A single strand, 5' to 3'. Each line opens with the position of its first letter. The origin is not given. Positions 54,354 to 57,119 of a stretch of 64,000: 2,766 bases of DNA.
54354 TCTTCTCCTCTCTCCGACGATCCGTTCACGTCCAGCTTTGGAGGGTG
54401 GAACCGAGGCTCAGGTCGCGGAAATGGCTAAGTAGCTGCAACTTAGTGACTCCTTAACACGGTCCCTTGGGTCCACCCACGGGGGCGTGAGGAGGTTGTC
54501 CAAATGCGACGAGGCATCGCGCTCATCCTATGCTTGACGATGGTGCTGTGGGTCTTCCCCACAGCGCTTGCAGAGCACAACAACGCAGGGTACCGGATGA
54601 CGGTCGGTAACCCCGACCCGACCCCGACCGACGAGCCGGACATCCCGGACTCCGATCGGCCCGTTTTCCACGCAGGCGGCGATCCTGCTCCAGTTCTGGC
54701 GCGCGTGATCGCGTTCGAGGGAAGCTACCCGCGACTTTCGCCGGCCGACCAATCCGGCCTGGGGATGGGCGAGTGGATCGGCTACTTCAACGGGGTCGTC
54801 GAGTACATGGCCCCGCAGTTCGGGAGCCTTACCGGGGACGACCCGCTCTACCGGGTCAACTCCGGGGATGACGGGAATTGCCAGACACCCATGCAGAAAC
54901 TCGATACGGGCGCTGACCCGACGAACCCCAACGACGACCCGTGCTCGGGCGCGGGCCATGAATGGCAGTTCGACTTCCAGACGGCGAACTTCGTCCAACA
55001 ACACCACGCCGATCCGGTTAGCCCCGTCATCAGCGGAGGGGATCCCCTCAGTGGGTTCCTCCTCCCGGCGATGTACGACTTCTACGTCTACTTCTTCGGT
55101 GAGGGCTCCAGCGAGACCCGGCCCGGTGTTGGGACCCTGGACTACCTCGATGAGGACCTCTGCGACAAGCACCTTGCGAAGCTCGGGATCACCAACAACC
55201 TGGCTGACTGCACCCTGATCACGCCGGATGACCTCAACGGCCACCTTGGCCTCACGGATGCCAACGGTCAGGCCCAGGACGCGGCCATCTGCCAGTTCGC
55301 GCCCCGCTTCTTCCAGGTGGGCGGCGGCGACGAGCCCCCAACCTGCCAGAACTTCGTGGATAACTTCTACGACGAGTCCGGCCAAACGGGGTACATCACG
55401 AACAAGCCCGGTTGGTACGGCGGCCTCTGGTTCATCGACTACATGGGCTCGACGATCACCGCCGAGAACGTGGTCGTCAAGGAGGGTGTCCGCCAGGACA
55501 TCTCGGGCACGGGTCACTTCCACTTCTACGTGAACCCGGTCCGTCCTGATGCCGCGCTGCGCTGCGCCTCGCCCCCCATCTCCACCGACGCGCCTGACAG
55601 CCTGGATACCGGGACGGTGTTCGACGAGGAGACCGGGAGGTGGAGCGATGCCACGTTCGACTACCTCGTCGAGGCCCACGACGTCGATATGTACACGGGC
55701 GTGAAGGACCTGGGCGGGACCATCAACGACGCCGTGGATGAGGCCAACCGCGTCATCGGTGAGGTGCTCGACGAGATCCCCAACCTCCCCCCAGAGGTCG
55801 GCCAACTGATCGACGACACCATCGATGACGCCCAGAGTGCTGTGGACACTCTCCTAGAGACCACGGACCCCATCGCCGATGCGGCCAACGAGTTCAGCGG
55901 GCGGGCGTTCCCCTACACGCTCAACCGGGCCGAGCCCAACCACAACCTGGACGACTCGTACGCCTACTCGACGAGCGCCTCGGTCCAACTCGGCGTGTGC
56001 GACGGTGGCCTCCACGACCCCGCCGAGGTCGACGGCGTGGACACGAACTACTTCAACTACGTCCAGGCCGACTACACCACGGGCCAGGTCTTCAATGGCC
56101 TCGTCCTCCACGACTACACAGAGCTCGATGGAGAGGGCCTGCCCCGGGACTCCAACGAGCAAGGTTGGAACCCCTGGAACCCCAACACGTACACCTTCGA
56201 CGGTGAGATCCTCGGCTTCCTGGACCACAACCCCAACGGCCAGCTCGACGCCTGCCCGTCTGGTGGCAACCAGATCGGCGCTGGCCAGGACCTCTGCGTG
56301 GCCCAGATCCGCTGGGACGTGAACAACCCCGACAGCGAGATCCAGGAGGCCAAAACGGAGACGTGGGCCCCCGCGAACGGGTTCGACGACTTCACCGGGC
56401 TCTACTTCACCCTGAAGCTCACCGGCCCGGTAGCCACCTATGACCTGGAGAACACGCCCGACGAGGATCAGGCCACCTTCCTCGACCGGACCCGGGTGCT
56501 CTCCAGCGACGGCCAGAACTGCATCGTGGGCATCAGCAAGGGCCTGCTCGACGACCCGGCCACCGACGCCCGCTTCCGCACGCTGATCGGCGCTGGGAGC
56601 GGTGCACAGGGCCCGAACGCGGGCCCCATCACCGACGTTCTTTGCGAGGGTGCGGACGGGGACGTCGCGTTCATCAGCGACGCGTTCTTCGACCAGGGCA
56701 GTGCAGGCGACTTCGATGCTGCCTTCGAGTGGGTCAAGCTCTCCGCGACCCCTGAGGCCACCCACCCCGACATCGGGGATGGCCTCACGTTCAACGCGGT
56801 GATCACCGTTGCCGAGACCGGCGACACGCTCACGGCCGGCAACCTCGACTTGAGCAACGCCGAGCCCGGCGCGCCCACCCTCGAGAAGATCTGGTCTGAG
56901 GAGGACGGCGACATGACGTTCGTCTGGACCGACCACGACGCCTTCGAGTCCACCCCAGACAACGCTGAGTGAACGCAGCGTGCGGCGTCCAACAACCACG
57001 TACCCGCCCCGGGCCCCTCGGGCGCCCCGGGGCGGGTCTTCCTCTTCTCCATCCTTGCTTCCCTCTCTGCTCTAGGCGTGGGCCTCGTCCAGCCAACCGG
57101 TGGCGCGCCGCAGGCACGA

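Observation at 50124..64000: Tandem array of at least six paralogous ~800-aa secreted acidic proteins with no recognisable family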

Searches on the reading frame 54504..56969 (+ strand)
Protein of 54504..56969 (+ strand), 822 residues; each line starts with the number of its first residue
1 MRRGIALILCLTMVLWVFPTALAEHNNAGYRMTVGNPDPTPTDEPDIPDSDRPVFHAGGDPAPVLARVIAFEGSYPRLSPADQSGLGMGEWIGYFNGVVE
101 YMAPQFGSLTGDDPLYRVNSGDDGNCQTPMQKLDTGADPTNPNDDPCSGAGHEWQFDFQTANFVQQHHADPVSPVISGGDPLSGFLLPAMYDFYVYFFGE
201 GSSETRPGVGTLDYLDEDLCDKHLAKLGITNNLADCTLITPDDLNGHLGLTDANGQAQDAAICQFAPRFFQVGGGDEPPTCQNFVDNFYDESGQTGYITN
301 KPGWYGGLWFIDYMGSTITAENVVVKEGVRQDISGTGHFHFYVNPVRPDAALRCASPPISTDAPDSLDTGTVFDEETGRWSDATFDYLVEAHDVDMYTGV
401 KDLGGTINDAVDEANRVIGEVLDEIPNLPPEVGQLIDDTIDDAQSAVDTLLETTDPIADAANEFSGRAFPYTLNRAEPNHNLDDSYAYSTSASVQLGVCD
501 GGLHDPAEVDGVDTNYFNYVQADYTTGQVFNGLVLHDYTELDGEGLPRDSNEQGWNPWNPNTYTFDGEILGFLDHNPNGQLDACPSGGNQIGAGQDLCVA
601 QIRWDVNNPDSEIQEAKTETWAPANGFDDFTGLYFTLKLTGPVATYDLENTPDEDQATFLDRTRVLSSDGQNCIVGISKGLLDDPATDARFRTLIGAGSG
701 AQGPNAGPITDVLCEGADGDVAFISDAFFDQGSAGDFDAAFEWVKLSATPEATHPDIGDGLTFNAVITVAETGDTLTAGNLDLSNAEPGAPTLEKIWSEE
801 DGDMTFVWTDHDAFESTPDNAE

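Call 6: search_protein_families(library=pfam, proteins=[window:54504-56969:+], max_evalue=1)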
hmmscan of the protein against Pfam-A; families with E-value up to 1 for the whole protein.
window:54504-56969:+ (822 aa): 1 family
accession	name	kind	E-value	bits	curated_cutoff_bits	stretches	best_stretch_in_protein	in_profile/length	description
PF07464.16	ApoLp-III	-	0.04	14.5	36.3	1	400-460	49-109/146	Apolipophorin-III precursor (apoLp-III)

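Call 7: search_protein_families(library=ncbifam, proteins=[window:54504-56969:+], max_evalue=1)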
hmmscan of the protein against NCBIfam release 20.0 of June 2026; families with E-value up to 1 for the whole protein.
window:54504-56969:+ (822 aa): 0 families

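Call 8: search_solved_structures(query=window:54504-56969:+, max_evalue=10)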
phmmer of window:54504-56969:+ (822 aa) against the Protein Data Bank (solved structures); distinct sequences matched with E-value up to 10: 0.

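Call 9: find_homologous_proteins(query=window:54504-56969:+, max_evalue=0.001)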
Query window:54504-56969:+ (822 aa): 6 proteins with E <= 0.001 among 8000 candidates.
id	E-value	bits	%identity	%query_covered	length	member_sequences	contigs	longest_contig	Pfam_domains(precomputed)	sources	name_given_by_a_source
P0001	0.0e+0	1932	100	100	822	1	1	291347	-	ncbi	-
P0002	0.0e+0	1306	71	99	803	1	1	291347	-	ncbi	-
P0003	6.2e-138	480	38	100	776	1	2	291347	-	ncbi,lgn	-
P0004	4.2e-136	474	39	98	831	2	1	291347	-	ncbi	-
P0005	4.0e-128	448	36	100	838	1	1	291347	-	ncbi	-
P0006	5.7e-128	447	37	100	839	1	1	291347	-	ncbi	-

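Call 11: find_encoding_contigs(protein=P0006, flank=10000, max_places=4)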
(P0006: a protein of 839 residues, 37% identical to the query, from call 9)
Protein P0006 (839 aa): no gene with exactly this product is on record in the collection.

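Call 12: find_encoding_contigs(protein=P0004, flank=10000, max_places=4)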
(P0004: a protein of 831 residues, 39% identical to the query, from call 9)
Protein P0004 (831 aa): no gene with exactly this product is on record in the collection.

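Call 14: find_encoding_contigs(protein=P0003, flank=10000, max_places=4)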
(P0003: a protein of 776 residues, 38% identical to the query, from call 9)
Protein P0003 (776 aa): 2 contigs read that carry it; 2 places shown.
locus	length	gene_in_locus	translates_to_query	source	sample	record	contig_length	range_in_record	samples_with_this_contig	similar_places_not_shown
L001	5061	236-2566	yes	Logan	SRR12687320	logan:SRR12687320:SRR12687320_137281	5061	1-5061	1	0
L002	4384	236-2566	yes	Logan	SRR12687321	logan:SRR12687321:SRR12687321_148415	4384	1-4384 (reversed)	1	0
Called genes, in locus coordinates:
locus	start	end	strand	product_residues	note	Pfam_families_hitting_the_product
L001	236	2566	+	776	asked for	-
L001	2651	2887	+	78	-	PF10047:DUF2281 (faint)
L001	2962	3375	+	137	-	-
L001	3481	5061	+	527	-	?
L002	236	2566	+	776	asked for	-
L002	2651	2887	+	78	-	PF10047:DUF2281 (faint)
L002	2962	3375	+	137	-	-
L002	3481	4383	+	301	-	?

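Call 17: find_related_loci(query=A2, collection=genome_contigs, flank=10000)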
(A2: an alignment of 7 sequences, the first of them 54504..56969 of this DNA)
Query A2 (822 aa) in genome_contigs; peptide patterns used: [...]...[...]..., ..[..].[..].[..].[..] (x = any residue, [..] = any of these).
170 stretches matched a pattern, but none encodes a relative of the query by tblastn (E <= 1e-3).
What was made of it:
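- Tried and rejected: GTDB genome scan with the close-clade profile found none (call 17).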

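Call 24: list_cluster_members(proteins=[P0001, P0005, P0006])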
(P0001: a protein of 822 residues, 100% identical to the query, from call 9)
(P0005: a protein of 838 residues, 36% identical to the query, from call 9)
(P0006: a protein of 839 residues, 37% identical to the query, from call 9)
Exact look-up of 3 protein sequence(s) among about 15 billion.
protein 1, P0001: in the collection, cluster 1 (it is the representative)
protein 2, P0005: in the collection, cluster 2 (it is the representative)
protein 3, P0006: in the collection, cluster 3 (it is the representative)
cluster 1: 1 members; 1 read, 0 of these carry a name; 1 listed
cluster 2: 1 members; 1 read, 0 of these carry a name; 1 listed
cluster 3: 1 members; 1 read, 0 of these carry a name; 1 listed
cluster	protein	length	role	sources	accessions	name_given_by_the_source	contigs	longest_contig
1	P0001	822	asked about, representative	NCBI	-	-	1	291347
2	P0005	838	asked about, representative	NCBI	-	-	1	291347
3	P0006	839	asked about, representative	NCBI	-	-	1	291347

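Call 28: search_protein_representatives(alignment_id=A2)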
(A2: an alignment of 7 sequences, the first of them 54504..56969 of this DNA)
Query: 7 sequences, 822 profile positions. Proteins with E-value up to 0.001 (for the whole library): 44; up to 1e-10: 42; up to 1e-30: 35. The best 44 are listed.
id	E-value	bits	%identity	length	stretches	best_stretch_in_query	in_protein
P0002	0.0e+00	1271.1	-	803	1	13-822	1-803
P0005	0.0e+00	1247.1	-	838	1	1-821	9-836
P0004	0.0e+00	1192.6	-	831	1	13-820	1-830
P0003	0.0e+00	1133.9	-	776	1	1-820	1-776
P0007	5.9e-273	924.8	-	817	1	1-819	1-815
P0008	1.9e-175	602.2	-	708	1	78-813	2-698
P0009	3.3e-83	297.1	-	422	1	403-817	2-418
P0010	5.1e-65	237.0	-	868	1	6-787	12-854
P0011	2.2e-58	215.0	-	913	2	114-785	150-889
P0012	1.2e-55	206.0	-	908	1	10-788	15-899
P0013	7.5e-54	200.0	-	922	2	90-774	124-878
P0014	1.2e-52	196.0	-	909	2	75-785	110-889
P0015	4.3e-52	194.2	-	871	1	5-799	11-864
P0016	1.9e-51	192.0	-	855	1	9-789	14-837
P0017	3.2e-51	191.3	-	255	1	573-817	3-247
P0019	6.8e-50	186.9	-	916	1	3-817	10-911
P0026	1.1e-45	173.0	-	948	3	145-775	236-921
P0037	6.9e-31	124.1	-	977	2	4-609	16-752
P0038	4.7e-30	121.3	-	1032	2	531-786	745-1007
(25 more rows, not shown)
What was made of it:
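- Rarity: 44 representatives among 1.84 billion (call 28).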

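Call 33: predict_structure(alignment_id=A2)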
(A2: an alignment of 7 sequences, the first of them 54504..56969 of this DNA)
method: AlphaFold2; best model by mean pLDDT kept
length: 822 residues; sequences in the alignment: 7
mean_pLDDT: 32.7   pTM: 0.30
mean pLDDT of the five models: 32.7, 32.0, 31.0, 30.9, 27.3
residues with pLDDT >= 90: 0; 70-90: 5; 50-70: 80; < 50: 737
segments of 3 or more residues with pLDDT < 50: 1-135, 137-629, 648-654, 700-704, 730-741, 743-765, 767-822
pLDDT, mean of each block of 10 residues (from residue 1): 33 31 24 23 23 22 24 23 25 26 24 23 37 42 40 28 25 26 23 26 26 31 34 33 33 34 26 24 25 23 22 23 24 26 25 23 24 34 27 22 32 41 41 41 38 28 25 23 22 22 24 24 25 27 29 27 29 27 31 39 35 36 44 55 48 48 52 62 65 60 57 66 62 38 41 35 46 35 32 32 28 27 28
secondary structure, 60 per line:
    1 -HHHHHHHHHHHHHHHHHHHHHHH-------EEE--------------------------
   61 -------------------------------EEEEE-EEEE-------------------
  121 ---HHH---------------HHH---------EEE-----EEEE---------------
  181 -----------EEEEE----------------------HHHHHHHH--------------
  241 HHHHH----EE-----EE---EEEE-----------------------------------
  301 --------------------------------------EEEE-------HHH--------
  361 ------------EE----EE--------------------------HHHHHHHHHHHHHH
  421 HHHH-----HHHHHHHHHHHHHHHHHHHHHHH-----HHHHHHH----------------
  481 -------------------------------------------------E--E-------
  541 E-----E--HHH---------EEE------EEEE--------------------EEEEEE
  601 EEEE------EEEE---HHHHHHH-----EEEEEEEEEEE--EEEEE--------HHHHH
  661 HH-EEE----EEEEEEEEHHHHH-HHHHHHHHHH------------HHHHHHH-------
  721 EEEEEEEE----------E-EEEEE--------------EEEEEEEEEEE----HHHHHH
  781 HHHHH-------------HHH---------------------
elements in order (helices of 4 or more, strands of 3 or more residues): H2-24 E32-34 E92-96 E98-101 E154-156 E162-165 E192-196 H219-226 H241-245 E262-265 E339-342 H407-424 H430-452 H458-464 E562-564 E571-574 E595-604 E611-614 H618-624 E630-640 E643-647 H656-662 E664-666 E671-678 H679-683 H685-694 H707-713 E721-728 E741-745 E760-770 H775-785
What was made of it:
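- Tried and rejected: With only the 7 close paralogues it was unusable, with pLDDT 32.7 (call 33).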

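Call 34: find_homologous_proteins(query=A3, max_evalue=0.001)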
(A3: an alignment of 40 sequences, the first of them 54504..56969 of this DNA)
Query A3 (40 sequences) (822 aa, profile of the alignment): 6 proteins with E <= 0.001 among 8000 candidates.
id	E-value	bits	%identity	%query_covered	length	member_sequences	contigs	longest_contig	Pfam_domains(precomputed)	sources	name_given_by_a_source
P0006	4.3e-187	642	37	100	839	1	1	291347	-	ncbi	-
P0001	2.6e-186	640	100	100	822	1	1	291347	-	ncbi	-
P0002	1.2e-183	631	71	99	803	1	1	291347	-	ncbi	-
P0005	2.3e-178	614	36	100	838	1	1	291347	-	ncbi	-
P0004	1.3e-177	611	39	98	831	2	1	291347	-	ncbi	-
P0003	4.9e-167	576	38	100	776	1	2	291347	-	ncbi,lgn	-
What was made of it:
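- Tried and rejected: The word index seems to be swamped for this composition (call 34).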

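Call 36: find_related_loci(query=A4, collection=genome_contigs, flank=10000)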
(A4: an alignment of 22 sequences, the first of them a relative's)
Query A4 (908 aa) in genome_contigs; peptide patterns used: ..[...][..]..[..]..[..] (x = any residue, [..] = any of these).
25 stretches matched a pattern; 4 encode a relative of the query (tblastn E <= 1e-3); 3 distinct loci.
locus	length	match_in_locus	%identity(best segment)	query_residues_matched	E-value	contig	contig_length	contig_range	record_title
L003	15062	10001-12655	38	6-901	2e-154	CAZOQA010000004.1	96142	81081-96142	MAG TPA_asm: uncultured Thermoplasmatales archaeon isolate binchicken_co207_141 genome assembly, contig: NODE_72_length_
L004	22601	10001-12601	35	1-894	5e-125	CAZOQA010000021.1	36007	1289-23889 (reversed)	MAG TPA_asm: uncultured Thermoplasmatales archaeon isolate binchicken_co207_141 genome assembly, contig: NODE_799_length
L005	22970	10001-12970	35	1-881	4e-82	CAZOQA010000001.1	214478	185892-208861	MAG TPA_asm: uncultured Thermoplasmatales archaeon isolate binchicken_co207_141 genome assembly, contig: NODE_8_length_2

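Call 40: search_protein_families(library=pfam, proteins=[L004:13006-14991:-, L004:15108-16781:+, L004:5760-6590:+, L004:2938-5742:+, L004:6594-7136:-, L005:8058-9869:-, L005:6572-7969:-, L003:12738-14840:-, L005:4945-5820:+, L004:10001-12706:+], max_evalue=0.01)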
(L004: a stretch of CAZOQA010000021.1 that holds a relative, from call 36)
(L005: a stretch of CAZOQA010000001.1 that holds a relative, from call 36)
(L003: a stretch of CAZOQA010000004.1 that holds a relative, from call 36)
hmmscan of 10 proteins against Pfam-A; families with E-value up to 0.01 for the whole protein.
L004:13006-14991:- (661 aa): 2 families
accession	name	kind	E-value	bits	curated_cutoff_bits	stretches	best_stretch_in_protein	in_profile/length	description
PF02129.25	Peptidase_S15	-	7.2e-34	118.1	23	1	135-397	17-261/262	X-Pro dipeptidyl-peptidase (S15 family)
PF08530.16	PepX_C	-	1.1e-15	58.6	22.5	1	443-609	6-190/217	X-Pro dipeptidyl-peptidase C-terminal non-catalytic domain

L004:15108-16781:+ (557 aa): 5 families
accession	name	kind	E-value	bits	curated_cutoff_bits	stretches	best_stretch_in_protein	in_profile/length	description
PF02129.25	Peptidase_S15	-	2.1e-45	155.9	23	1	68-322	3-261/262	X-Pro dipeptidyl-peptidase (S15 family)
PF08530.16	PepX_C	-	3.4e-19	70.1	22.5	1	365-522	17-182/217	X-Pro dipeptidyl-peptidase C-terminal non-catalytic domain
PF00326.27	Peptidase_S9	-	1.4e-05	25.1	22.6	0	114-212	8-112/213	Prolyl oligopeptidase family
PF12146.15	Hydrolase_4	-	1.7e-05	24.7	27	1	113-323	24-234/239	Serine aminopeptidase, S33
PF00561.26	Abhydrolase_1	-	0.00091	19.4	25.8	1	117-318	23-235/245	alpha/beta hydrolase fold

L004:5760-6590:+ (276 aa): 0 families

L004:2938-5742:+ (934 aa): 3 families
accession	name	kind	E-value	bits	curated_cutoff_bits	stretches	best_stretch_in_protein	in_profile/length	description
PF02129.25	Peptidase_S15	-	1.9e-53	182.3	23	1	413-669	1-262/262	X-Pro dipeptidyl-peptidase (S15 family)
PF08530.16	PepX_C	-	4.1e-24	86.1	22.5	1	692-900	1-196/217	X-Pro dipeptidyl-peptidase C-terminal non-catalytic domain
PF00326.27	Peptidase_S9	-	1.1e-09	38.6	22.6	1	462-551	12-106/213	Prolyl oligopeptidase family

L004:6594-7136:- (180 aa): 1 family
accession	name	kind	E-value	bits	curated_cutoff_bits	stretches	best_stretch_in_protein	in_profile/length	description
PF10604.15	Polyketide_cyc2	-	0.0067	17.2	27.4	1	85-171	50-137/142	Polyketide cyclase / dehydrase and lipid transport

L005:8058-9869:- (603 aa): 2 families
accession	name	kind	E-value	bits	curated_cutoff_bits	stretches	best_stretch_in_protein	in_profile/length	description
PF01226.23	Form_Nir_trans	-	1.2e-47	162.8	34.6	1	38-274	1-240/240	Formate/nitrite transporter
PF00582.32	Usp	-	3.7e-22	79.8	24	2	471-586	5-139/141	Universal stress protein family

L005:6572-7969:- (465 aa): 8 families
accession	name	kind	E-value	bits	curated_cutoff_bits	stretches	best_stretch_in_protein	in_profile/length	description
PF07992.20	Pyr_redox_2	-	1.3e-54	186.1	26.1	1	7-331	1-291/291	Pyridine nucleotide-disulphide oxidoreductase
PF02852.28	Pyr_redox_dim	-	8.3e-23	81.1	25.3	1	351-457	1-109/110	Pyridine nucleotide-disulphide oxidoreductase, dimerisation domain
PF00070.33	Pyr_redox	-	4.8e-18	65.9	22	1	177-248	1-74/82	Pyridine nucleotide-disulphide oxidoreductase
PF13738.12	Pyr_redox_3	-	5e-08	33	30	1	136-315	123-305/305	Pyridine nucleotide-disulphide oxidoreductase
PF01134.28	GIDA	-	0.00017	21.2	22.1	1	8-147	1-150/391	Glucose inhibited division protein A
PF00890.30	FAD_binding_2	-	0.00078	19.2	20.4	1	8-41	1-36/414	FAD binding domain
PF13434.12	Lys_Orn_oxgnase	-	0.00094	18.8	21.3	1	123-216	131-231/339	L-lysine 6-monooxygenase/L-ornithine 5-monooxygenase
PF12831.13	FAD_oxidored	-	0.0061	16.3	27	0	8-51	1-45/416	FAD dependent oxidoreductase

L003:12738-14840:- (700 aa): 2 families
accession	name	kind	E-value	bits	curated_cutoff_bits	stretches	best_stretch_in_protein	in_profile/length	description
PF00501.34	AMP-binding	-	1.2e-37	130.1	29.9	1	256-665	1-379/384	AMP-binding enzyme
PF14604.12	SH3_9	-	0.0097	16.2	30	0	301-330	15-43/49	Variant SH3 domain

L005:4945-5820:+ (291 aa): 0 families

L004:10001-12706:+ (901 aa): 0 families
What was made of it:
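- In the related MAG, one two-copy array is embedded among three Peptidase_S15 (X-Pro dipeptidyl-peptidase) genes (call 40).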

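Call 41: search_solved_structures(query=A3, max_evalue=10, show_alignments=2)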
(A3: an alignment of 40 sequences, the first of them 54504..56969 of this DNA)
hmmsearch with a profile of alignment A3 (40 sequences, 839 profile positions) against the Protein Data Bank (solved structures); distinct sequences matched with E-value up to 10: 0.
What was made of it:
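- On Any protein of known structure: phmmer and the profile hmmsearch against PDB gave 0 hits at E<=10 (calls 8, 41).
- Tried and rejected: PDB sequence and profile searches gave nothing, even at E<=10 (calls 8, 41).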

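Call 42: search_protein_families(library=pfam, alignment_id=A3, max_evalue=0.1)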
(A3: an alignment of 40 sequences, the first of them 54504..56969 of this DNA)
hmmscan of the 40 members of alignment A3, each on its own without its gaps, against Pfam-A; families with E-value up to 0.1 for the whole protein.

A. member 1, window:54504-56969:+ (822 aa): 1 family
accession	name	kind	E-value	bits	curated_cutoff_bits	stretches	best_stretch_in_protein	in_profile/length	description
PF07464.16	ApoLp-III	-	0.04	14.5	36.3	1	400-460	49-109/146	Apolipophorin-III precursor (apoLp-III)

B. families by the number of members that match (of 40 scanned): 2 families
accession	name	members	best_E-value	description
PF17965.7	MucBP_2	1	0.013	Mucin binding domain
PF07464.16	ApoLp-III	1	0.04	Apolipophorin-III precursor (apoLp-III)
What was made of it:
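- On Polymorphic toxin / effector-immunity systems: No toxin or delivery domains were found (calls 6, 42).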

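Call 44: find_related_loci(query=A5, collection=metagenome_contigs, flank=10000)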
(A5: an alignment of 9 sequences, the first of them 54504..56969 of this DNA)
Query A5 (822 aa) in metagenome_contigs; peptide patterns used: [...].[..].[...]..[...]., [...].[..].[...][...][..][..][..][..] (x = any residue, [..] = any of these).
108 stretches matched a pattern, but none encodes a relative of the query by tblastn (E <= 1e-3).

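Call 45: find_related_loci(query=A4, collection=metagenome_contigs, flank=10000)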
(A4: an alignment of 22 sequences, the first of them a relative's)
Query A4 (908 aa) in metagenome_contigs; peptide patterns used: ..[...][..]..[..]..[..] (x = any residue, [..] = any of these).
48 stretches matched a pattern, but none encodes a relative of the query by tblastn (E <= 1e-3).
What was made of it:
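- None in 241 million JGI records (calls 44, 45).
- Tried and rejected: JGI metagenome scans with both clades found none (calls 44, 45).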

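Call 46: list_cluster_members(proteins=[P0007, P0008, P0010, P0011, P0012, P0019, P0026, P0037, P0038, P0015])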
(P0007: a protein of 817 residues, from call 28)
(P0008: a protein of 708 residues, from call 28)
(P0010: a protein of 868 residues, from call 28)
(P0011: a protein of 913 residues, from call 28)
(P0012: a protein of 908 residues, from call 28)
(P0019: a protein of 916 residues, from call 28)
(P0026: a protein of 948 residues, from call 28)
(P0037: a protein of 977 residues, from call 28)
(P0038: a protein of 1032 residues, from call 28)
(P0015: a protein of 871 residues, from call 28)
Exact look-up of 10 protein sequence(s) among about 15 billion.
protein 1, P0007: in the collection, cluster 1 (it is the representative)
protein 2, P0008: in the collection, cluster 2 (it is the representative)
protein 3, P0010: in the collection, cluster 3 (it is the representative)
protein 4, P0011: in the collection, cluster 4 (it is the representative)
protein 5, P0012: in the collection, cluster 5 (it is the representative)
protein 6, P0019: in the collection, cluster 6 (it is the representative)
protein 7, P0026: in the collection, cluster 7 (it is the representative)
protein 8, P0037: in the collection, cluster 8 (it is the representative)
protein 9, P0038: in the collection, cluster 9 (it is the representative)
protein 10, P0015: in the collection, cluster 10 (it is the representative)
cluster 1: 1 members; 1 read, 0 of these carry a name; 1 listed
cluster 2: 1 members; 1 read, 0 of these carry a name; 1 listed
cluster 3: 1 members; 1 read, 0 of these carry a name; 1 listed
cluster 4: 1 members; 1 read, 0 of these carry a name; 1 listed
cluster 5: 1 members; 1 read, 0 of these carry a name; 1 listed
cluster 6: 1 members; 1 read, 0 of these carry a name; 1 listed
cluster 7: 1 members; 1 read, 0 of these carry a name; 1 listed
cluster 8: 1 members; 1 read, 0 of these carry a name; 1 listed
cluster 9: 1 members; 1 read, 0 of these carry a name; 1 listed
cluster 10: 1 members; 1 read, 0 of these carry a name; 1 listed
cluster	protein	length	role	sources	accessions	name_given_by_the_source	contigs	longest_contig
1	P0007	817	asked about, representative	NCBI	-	-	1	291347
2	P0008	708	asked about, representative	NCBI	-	-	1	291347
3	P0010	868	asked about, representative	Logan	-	-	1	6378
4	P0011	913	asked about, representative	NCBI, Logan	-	-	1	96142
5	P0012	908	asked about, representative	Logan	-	-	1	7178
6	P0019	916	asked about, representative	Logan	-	-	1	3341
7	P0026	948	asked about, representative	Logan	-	-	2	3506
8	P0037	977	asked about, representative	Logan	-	-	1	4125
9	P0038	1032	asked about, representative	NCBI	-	-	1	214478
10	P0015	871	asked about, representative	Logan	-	-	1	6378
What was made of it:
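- Checked: P0005 (838 aa), P0006 (839), P0007 (817) and P0008 (708) are on the same 291,347-bp contig (calls 9, 46).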
